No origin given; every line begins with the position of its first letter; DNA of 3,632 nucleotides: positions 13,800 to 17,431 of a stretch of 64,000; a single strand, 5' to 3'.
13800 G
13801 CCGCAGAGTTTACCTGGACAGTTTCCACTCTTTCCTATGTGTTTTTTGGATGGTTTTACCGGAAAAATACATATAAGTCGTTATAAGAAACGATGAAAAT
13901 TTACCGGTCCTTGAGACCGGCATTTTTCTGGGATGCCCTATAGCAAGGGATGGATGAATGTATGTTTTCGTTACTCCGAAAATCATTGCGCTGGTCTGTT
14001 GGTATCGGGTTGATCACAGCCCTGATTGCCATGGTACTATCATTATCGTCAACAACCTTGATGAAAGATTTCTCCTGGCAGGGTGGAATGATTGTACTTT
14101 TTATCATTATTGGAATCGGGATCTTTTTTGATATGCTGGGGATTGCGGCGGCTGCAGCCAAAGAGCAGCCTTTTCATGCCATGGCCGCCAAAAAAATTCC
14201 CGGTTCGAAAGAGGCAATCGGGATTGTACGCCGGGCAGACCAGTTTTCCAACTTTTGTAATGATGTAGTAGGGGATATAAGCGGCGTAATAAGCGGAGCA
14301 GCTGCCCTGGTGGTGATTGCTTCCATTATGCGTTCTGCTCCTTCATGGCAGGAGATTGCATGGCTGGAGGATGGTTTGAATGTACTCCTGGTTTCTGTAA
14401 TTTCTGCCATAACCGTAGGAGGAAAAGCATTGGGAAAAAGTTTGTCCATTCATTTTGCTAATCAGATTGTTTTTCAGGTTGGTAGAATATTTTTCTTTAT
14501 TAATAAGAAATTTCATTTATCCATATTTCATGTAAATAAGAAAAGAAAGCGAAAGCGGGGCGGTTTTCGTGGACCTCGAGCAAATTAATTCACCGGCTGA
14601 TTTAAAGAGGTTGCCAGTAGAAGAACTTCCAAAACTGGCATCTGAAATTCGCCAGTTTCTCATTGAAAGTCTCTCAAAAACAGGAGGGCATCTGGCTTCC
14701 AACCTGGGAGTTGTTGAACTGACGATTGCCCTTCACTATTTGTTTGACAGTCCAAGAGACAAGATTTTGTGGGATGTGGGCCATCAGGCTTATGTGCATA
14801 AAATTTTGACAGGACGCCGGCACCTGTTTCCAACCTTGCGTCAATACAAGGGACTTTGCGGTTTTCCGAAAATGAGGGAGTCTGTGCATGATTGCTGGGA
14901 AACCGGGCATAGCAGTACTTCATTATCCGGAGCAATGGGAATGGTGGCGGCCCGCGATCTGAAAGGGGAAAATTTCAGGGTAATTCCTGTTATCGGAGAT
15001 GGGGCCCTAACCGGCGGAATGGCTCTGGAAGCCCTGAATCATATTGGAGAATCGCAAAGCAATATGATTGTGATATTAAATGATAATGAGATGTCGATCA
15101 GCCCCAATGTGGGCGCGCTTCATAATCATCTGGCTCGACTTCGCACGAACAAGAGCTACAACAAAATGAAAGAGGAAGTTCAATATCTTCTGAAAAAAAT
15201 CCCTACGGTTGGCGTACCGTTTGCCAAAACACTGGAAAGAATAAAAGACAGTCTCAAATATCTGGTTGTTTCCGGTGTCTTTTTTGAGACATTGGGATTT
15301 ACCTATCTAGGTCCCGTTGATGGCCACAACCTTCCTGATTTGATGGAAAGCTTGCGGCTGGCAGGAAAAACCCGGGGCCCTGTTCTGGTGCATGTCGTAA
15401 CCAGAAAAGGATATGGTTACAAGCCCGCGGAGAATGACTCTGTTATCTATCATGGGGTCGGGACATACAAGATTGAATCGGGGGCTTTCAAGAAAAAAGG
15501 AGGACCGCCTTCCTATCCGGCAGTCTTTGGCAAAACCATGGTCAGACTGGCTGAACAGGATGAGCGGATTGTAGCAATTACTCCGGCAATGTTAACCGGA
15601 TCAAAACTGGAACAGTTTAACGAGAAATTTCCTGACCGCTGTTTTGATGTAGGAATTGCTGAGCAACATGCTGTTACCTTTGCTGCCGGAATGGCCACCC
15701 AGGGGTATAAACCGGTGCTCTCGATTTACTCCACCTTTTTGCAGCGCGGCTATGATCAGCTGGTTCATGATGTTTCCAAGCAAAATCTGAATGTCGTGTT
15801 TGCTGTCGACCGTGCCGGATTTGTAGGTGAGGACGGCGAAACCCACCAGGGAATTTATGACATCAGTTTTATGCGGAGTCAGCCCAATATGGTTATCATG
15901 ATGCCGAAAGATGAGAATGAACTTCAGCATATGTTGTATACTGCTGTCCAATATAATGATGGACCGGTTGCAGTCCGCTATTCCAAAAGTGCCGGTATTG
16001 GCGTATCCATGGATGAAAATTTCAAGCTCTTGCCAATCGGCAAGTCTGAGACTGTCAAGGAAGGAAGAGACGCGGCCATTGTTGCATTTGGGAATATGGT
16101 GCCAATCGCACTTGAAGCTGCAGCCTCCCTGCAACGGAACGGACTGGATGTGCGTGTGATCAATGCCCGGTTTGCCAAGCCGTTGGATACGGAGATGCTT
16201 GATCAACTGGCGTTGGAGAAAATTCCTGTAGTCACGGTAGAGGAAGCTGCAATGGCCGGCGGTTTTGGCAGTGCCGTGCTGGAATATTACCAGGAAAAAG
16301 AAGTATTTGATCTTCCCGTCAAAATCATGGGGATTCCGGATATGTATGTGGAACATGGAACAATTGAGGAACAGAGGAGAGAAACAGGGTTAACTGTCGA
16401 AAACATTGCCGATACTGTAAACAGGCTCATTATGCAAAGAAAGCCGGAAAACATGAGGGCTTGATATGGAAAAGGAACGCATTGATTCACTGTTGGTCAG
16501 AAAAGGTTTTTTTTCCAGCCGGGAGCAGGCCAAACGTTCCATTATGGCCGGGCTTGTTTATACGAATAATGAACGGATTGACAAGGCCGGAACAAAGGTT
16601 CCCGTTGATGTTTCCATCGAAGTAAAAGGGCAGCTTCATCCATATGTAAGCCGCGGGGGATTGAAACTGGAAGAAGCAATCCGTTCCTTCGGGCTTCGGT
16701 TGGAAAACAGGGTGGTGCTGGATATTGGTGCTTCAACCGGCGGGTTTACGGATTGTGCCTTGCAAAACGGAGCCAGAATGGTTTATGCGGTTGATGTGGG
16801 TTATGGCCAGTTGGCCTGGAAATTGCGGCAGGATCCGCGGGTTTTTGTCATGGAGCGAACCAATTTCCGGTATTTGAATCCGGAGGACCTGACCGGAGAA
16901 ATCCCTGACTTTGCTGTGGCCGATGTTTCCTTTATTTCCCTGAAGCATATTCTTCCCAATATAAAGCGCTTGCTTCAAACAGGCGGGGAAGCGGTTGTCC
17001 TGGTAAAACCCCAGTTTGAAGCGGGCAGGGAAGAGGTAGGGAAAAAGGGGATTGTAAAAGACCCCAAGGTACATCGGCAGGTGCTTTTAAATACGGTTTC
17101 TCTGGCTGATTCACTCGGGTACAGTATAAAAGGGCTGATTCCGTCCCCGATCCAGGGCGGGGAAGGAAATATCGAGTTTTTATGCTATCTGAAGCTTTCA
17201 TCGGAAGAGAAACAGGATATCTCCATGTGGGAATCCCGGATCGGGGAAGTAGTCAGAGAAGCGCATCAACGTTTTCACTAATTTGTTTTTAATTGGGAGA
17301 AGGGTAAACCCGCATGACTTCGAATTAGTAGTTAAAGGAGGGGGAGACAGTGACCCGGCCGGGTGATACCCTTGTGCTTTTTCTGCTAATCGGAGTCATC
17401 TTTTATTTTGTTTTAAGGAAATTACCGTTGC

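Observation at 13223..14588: OLE-class large structured RNA with its OapA membrane partner between ispA and dxs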

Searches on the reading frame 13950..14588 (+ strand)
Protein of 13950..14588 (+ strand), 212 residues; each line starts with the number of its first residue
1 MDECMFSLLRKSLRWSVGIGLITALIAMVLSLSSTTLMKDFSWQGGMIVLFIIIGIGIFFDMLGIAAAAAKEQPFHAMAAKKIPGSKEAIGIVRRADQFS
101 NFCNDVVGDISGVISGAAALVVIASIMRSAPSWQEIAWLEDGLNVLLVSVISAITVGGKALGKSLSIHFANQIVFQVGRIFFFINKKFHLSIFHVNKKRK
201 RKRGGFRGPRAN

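Call 4: search_protein_families(library=pfam, proteins=[window:13950-14588:+])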
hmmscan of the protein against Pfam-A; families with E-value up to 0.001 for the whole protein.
window:13950-14588:+ (212 aa): 0 families

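Call 5: search_protein_families(library=ncbifam, proteins=[window:13950-14588:+])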
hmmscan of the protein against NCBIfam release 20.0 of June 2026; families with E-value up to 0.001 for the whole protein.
window:13950-14588:+ (212 aa): 0 families

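Call 7: search_solved_structures(query=window:13950-14585:+, max_evalue=1, show_alignments=2)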
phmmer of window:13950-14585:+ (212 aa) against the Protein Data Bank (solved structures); distinct sequences matched with E-value up to 1: 0.

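Call 11: search_protein_families(library=pfam, proteins=[window:13950-14585:+], max_evalue=10)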
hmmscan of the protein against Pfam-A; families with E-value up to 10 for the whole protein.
window:13950-14585:+ (212 aa): 0 families

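Call 13: find_homologous_proteins(query=window:13950-14585:+)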
Query window:13950-14585:+ (212 aa): 2960 proteins with E <= 0.001 among 3551 candidates; the best 120 are listed.
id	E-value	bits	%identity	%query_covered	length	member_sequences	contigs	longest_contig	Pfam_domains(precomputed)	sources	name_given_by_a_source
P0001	1.1e-124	432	95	100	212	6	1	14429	-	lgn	-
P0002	1.3e-83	298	70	98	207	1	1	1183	-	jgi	jgi:CBS domain containing-hemolysin-like protein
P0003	1.4e-82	294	69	97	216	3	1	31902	-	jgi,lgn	-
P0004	2.6e-82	293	68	98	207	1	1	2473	-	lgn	-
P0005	2.6e-81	290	66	98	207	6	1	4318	-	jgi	jgi:CBS domain containing-hemolysin-like protein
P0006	4.1e-80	286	66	98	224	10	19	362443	-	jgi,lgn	jgi:hypothetical protein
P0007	8.7e-80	285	67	98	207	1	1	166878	-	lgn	-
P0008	3.4e-79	283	62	98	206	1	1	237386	-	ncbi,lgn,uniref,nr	ncbi:hypothetical protein [Lihuaxuella thermophila]|uniref:CNNM transmembrane domain-containing prot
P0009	4.5e-79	283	64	98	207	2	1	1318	-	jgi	jgi:CBS domain containing-hemolysin-like protein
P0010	9.7e-79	282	66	98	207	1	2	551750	-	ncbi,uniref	ncbi:hypothetical protein [Laceyella putida]|uniref:CNNM transmembrane domain-containing protein n=1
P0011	4.2e-78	280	65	98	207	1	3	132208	-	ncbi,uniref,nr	ncbi:hypothetical protein ACFO25_02000 [Paenactinomyces guangxiensis]|uniref:CNNM transmembrane doma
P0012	1.6e-77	278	63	89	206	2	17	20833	-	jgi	jgi:CBS domain containing-hemolysin-like protein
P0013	2.1e-77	277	62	98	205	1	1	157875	-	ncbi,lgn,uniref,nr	ncbi:hypothetical protein [Thermoflavimicrobium dichotomicum]|uniref:CNNM transmembrane domain-conta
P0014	2.7e-77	277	65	97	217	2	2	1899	-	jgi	jgi:CBS domain containing-hemolysin-like protein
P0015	7.8e-77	276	65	98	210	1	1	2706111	-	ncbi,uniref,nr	ncbi:hypothetical protein [Staphylospora marina]|uniref:hypothetical protein n=1 Tax=Staphylospora m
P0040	8.2e-59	217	49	90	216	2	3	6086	PF01595.26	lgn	-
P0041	2.1e-58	215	49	96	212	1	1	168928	PF01595.26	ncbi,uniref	ncbi:hypothetical protein ACFFK0_17430 [Paenibacillus chartarius]|uniref:CNNM transmembrane domain-c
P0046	4.8e-56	208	48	97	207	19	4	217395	PF01595.26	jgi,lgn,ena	-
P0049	9.5e-56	207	48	98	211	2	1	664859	PF01595.26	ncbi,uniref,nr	ncbi:CNNM domain-containing protein [Paenibacillus rigui]|uniref:CNNM transmembrane domain-containin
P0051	1.5e-55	206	48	98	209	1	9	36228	PF01595.26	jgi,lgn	jgi:CBS domain containing-hemolysin-like protein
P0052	1.5e-55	206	47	92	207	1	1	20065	PF01595.26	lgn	-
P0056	1.9e-55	206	47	92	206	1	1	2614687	PF01595.26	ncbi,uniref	ncbi:hypothetical protein NSR00_07055 [Aeribacillus sp. FSL K6-8394]|uniref:hypothetical protein n=1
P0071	9.4e-55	204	50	94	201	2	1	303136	PF01595.26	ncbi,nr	ncbi:hypothetical protein MO973_08100 [Paenibacillus sp. TRM 82003]|nr:hypothetical protein [Paeniba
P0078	1.5e-54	203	50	97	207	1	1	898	PF01595.26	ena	-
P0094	3.6e-54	202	48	92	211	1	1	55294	PF01595.26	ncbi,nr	ncbi:MAG: rane protein [Bacilli bacterium]|nr:rane protein [Bacilli bacterium]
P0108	9.1e-54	200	44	96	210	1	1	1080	PF01595.26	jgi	jgi:CBS domain containing-hemolysin-like protein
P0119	2.3e-53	199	50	94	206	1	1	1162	PF01595.26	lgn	-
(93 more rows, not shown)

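Call 16: find_related_loci(query=A1, collection=genome_contigs, flank=3000)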
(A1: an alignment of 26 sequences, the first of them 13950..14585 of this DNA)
Query A1 (212 aa) in genome_contigs; peptide patterns used: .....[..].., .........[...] (x = any residue, [..] = any of these).
600 stretches matched a pattern (row limit reached: there are more); 582 encode a relative of the query (tblastn E <= 1e-3); the best 80 are kept; 80 distinct loci.
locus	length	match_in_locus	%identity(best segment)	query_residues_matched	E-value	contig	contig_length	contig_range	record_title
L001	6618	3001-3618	62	5-212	3e-80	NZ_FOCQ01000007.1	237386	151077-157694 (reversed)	Lihuaxuella thermophila strain DSM 46701, whole genome shotgun sequence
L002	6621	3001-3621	64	5-212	2e-76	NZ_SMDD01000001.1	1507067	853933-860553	Laceyella sacchari strain DSM 43356 Ga0244645_101, whole genome shotgun sequence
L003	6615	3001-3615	49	9-212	1e-64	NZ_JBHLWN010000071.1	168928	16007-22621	Paenibacillus chartarius strain CCM 7759 platanus_K_21_77_96, whole genome shotgun sequence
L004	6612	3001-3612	51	7-212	6e-62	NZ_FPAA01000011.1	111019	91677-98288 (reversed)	Marininema halotolerans strain DSM 45789, whole genome shotgun sequence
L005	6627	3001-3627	49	2-212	2e-61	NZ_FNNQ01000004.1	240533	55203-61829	Marininema mesophilum strain DSM 45610, whole genome shotgun sequence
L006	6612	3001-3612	44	9-212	2e-60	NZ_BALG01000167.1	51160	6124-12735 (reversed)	Paenibacillus popilliae ATCC 14706, whole genome shotgun sequence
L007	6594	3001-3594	49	5-203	9e-61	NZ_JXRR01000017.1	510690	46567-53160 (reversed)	Jeotgalibacillus campisalis strain SF-57 contig00017, whole genome shotgun sequence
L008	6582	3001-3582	48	9-204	3e-59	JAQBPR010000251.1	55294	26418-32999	MAG: Bacilli bacterium isolate RYN_352 scaffold_431068, whole genome shotgun sequence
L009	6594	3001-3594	48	5-203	3e-59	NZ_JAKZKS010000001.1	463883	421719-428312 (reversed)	Bacillus sp. FJAT-47783 Scaffold1, whole genome shotgun sequence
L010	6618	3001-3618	52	5-212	8e-59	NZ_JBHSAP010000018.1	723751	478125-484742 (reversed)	Salinithrix halophila strain IBRC-M 10813 velvet_auto_105_18, whole genome shotgun sequence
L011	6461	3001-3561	50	5-192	5e-58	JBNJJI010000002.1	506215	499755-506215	MAG: Bacillota bacterium isolate BSe3 2, whole genome shotgun sequence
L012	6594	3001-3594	50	5-204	5e-58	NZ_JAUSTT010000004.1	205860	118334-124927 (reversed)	Bacillus chungangensis strain DSM 23837 Ga0480524_04, whole genome shotgun sequence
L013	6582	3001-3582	44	9-203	4e-57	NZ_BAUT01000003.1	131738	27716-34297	Halalkalibacter wakoensis JCM 9140, whole genome shotgun sequence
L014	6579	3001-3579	43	9-202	6e-57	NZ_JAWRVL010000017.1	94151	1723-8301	Halalkalibacter lacteus strain J-A-003 NODE_17_length_94151_cov_107.765716, whole genome shotgun sequence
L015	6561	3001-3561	48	5-192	3e-56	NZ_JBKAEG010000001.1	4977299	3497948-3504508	Nanhaiella sioensis strain SCS-151 1, whole genome shotgun sequence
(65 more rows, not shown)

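Call 19: predict_structure(alignment_id=A1)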
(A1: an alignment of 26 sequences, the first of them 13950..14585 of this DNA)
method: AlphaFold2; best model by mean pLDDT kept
length: 212 residues; sequences in the alignment: 26
mean_pLDDT: 77.5   pTM: 0.66
mean pLDDT of the five models: 77.5, 77.1, 76.2, 73.3, 69.8
residues with pLDDT >= 90: 8; 70-90: 166; 50-70: 25; < 50: 13
segments of 3 or more residues with pLDDT < 50: 198-207
pLDDT, mean of each block of 10 residues (from residue 1): 75 76 76 69 79 87 89 84 87 86 80 77 74 67 81 85 88 90 83 53 48 46
secondary structure, 60 per line:
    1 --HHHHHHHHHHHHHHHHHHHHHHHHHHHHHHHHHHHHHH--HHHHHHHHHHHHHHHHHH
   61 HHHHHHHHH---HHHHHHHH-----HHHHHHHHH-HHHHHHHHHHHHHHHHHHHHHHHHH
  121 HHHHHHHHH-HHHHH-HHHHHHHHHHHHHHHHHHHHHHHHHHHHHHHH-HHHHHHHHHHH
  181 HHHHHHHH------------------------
elements in order: H3-40 H43-69 H73-80 H86-94 H96-129 H131-135 H137-168 H170-188

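Call 22: fold_search(model_id=the predicted structure, library=pdb)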
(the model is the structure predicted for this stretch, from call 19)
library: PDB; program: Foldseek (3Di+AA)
matches with E <= 10: 92; with E <= 0.001: 0
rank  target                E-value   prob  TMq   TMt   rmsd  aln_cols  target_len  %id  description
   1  7m1t_B                6.6e-02  1.00  0.42  0.30   7.6       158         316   11  Crystal structure of an archaeal CNNM, MtCorB, with C-terminal deletion in complex with Mg2+-ATP (released 2021-06-16)
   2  7m1u_A                9.2e-02  1.00  0.39  0.28   6.5       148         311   15  Crystal structure of an archaeal CNNM, MtCorB, R235L mutant with C-terminal deletion (released 2021-06-16)
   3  7m1t_A                9.7e-02  1.00  0.49  0.34   4.6       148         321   14  Crystal structure of an archaeal CNNM, MtCorB, with C-terminal deletion in complex with Mg2+-ATP (released 2021-06-16)
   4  7m1u_B                3.0e-01  0.96  0.39  0.29   7.8       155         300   12  Crystal structure of an archaeal CNNM, MtCorB, R235L mutant with C-terminal deletion (released 2021-06-16)
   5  6m98                  1.6e+00  0.05  0.13  0.13  28.4       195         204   15  Crystal structure of the high-affinity copper transporter Ctr1 in complex with Cu(I) (released 2019-04-03)
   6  3l8i_D                1.9e+00  0.10  0.20  0.20  22.3       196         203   10  Crystal structure of CCM3, a cerebral cavernous malformation protein critical for vascular integrity (released 2010-05-19)
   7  8e2i_E                2.2e+00  0.23  0.29  0.34  16.0       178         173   10  Cryo-EM structure of BIRC6/Smac (released 2023-02-15)
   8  7piv_R                2.3e+00  0.06  0.14  0.12  25.1       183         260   14  Active Melanocortin-4 receptor (MC4R)- Gs protein complex bound to agonist NDP-alpha-MSH at 2.86 A resolution. (released 2021-11-17)
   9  8ceg_A                3.0e+00  0.07  0.17  0.19  21.9       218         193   10  BAR domain protein FAM92A1 essential for mitochondrial membrane remodeling (released 2024-02-21)
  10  1qu7_B                3.0e+00  0.07  0.18  0.17  42.0       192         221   14  FOUR HELICAL-BUNDLE STRUCTURE OF THE CYTOPLASMIC DOMAIN OF A SERINE CHEMOTAXIS RECEPTOR (released 2000-07-12)
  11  8inr_R                3.3e+00  0.04  0.14  0.12  22.1       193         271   11  Cryo-EM structure of the alpha-MSH-bound human melanocortin receptor 5 (MC5R)-Gs complex (released 2023-09-20)
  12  1qu7_A                3.5e+00  0.10  0.25  0.24  40.0       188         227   14  FOUR HELICAL-BUNDLE STRUCTURE OF THE CYTOPLASMIC DOMAIN OF A SERINE CHEMOTAXIS RECEPTOR (released 2000-07-12)
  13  4tx5_A                3.5e+00  0.09  0.21  0.24  17.7       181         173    8  Crystal structure of Smac-DIABLO (in space group P65) (released 2015-07-15)
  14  7sk8_A                3.5e+00  0.06  0.14  0.10  20.9       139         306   10  Cryo-EM structure of human ACKR3 in complex with CXCL12, a small molecule partial agonist CCX662, an extracellular Fab (released 2022-07-27)
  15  3rqf_B                3.5e+00  0.06  0.17  0.18  21.8       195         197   11  Cerebral cavernous malformation 3 (CCM3) in complex with paxillin LD2 (released 2011-06-01)
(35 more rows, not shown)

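Call 50: find_encoding_contigs(protein=P0001, flank=6000, max_places=3)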
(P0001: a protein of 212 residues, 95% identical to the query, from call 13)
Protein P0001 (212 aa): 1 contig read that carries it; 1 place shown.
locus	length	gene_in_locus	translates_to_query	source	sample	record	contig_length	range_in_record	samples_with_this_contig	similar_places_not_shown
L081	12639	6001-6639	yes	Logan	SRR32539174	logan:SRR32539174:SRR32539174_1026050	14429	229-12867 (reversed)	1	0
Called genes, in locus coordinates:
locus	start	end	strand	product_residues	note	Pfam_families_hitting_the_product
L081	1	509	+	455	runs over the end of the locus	PF00289:Biotin_carb_N, PF02655:ATP-grasp_3 (weak), PF02222:ATP-grasp, PF02786:CPSase_L_D2, PF07478:Dala_Dala_lig_C, PF08443:RimK (faint), PF02785:Biotin_carb_C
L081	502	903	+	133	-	PF03780:Asp23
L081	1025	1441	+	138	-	PF01029:NusB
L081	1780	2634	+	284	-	PF00763:THF_DHG_CYH, PF02882:THF_DHG_CYH_C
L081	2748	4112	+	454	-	PF13742:tRNA_anti_2, PF01336:tRNA_anti-codon, PF02601:Exonuc_VII_L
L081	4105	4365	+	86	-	PF02609:Exonuc_VII_S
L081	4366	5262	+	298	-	PF00348:polyprenyl_synt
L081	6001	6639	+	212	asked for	-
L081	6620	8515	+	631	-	PF13292:DXP_synthase_N, PF02779:Transket_pyr, PF02780:Transketolase_C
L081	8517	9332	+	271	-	PF01479:S4, PF01728:FtsJ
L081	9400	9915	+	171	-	-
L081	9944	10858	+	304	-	PF01513:NAD_kinase, PF20143:NAD_kinase_C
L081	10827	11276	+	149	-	PF01316:Arg_repressor, PF02863:Arg_repressor_C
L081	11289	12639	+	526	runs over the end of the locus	?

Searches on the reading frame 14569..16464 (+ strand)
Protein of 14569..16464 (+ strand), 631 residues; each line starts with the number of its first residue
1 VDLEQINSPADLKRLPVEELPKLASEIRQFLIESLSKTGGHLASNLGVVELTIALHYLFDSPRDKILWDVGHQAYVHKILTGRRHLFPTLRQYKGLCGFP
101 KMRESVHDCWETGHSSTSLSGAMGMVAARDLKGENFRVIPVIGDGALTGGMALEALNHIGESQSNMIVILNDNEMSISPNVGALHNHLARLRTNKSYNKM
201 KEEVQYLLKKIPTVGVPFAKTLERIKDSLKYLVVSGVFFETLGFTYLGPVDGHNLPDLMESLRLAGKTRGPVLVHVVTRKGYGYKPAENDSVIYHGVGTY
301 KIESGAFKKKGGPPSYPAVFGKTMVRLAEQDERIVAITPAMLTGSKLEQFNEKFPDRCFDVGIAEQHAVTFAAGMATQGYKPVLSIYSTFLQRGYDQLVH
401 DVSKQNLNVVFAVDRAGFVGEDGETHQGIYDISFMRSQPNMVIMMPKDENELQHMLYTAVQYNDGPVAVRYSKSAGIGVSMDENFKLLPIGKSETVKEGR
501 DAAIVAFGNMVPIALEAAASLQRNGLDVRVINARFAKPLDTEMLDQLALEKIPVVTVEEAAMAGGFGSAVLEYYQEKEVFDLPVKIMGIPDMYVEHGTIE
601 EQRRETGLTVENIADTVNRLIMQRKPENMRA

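Call 4: search_protein_families(library=pfam, proteins=[window:14569-16464:+])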
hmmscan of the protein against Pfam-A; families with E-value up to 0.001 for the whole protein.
window:14569-16464:+ (631 aa): 3 families
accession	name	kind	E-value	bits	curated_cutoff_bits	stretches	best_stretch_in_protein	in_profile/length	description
PF13292.11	DXP_synthase_N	-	4.3e-123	410.4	21.2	1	3-278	1-274/274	1-deoxy-D-xylulose-5-phosphate synthase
PF02779.29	Transket_pyr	-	1.5e-48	165.2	27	1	315-475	4-171/174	Transketolase, pyrimidine binding domain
PF02780.25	Transketolase_C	-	4.9e-32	110.9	25.9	1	491-613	1-124/124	Transketolase, C-terminal domain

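Call 5: search_protein_families(library=ncbifam, proteins=[window:14569-16464:+])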
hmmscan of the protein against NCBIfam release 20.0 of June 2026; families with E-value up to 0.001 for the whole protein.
window:14569-16464:+ (631 aa): 13 families
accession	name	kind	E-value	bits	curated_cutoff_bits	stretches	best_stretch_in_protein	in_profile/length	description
TIGR00204.1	dxs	equivalog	6.3e-275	913.5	465.95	1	4-620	2-614/616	1-deoxy-D-xylulose-5-phosphate synthase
NF003933.0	PRK05444.2-2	equivalog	2.5e-192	640.6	395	1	3-619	8-603/606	1-deoxy-D-xylulose-5-phosphate synthase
NF008968.0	PRK12315.1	subfamily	1.3e-159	532.2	510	2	3-195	4-196/582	1-deoxy-D-xylulose-5-phosphate synthase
NF004559.0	PRK05899.2-5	equivalog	6.1e-65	219.6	488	2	319-622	323-625/627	transketolase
NF004556.0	PRK05899.2-2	equivalog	1.8e-42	145.4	575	1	319-620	327-637/639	transketolase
NF006667.0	PRK09212.1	subfamily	5.2e-22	78.2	321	1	347-621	45-323/327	pyruvate dehydrogenase complex E1 component subunit beta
TIGR00232.1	tktlase_bact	equivalog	4.2e-21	75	682.25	1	349-620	389-652/654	transketolase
NF008854.0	PRK11892.1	equivalog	4.2e-18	65.2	454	1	348-581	184-421/464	pyruvate dehydrogenase complex E1 component subunit beta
NF004558.0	PRK05899.2-4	equivalog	3.6e-16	58.7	788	1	349-562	384-601/651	transketolase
TIGR03181.1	PDH_E1_alph_x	equivalog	2.2e-05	23.5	411.35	1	117-179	126-188/341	pyruvate dehydrogenase (acetyl-transferring) E1 component subunit alpha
TIGR03710.1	OAFO_sf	subfamily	0.00033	19.4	482.75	1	497-562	461-525/561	2-oxoacid:acceptor oxidoreductase subunit alpha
NF008819.1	PRK11865.1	equivalog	0.00038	19.8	405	0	121-175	77-130/300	pyruvate synthase subunit PorB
NF041170.1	Oxoac_fdxalpha_Archa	equivalog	0.00041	18.8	800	0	498-563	518-584/636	2-oxoacid:ferredoxin oxidoreductase subunit alpha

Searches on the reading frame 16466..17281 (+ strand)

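Call 4: search_protein_families(library=pfam, proteins=[window:16466-17281:+])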
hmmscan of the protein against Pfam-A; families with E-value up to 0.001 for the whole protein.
window:16466-17281:+ (271 aa): 3 families
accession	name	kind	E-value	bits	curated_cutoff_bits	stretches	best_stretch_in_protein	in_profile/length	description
PF01728.25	FtsJ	-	7.6e-46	156.7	24.1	1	60-242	1-179/181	FtsJ-like methyltransferase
PF01479.30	S4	-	2.8e-11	43.4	22.8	1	4-47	1-44/48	S4 domain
PF22421.1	SYY_C-terminal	-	0.00029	21.1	27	1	3-46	18-61/83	Tyrosine--tRNA ligase SYY-like C-terminal domain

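Call 5: search_protein_families(library=ncbifam, proteins=[window:16466-17281:+])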
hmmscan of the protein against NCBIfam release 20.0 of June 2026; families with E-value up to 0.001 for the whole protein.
window:16466-17281:+ (271 aa): 3 families
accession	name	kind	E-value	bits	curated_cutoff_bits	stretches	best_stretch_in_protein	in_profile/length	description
TIGR00478.1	tly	subfamily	3.2e-86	288.4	185.8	1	5-237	1-228/228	TlyA family rRNA (cytidine-2'-O)-methyltransferase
NF049952.1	23rRNACMtaseTlyA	equivalog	1e-54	185.5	250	1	5-242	2-234/236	23S rRNA (cytidine-2'-O)-methyltransferase TlyA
NF003717.0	PRK05327.1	equivalog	0.00087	19.2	116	0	4-55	92-143/202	30S ribosomal protein S4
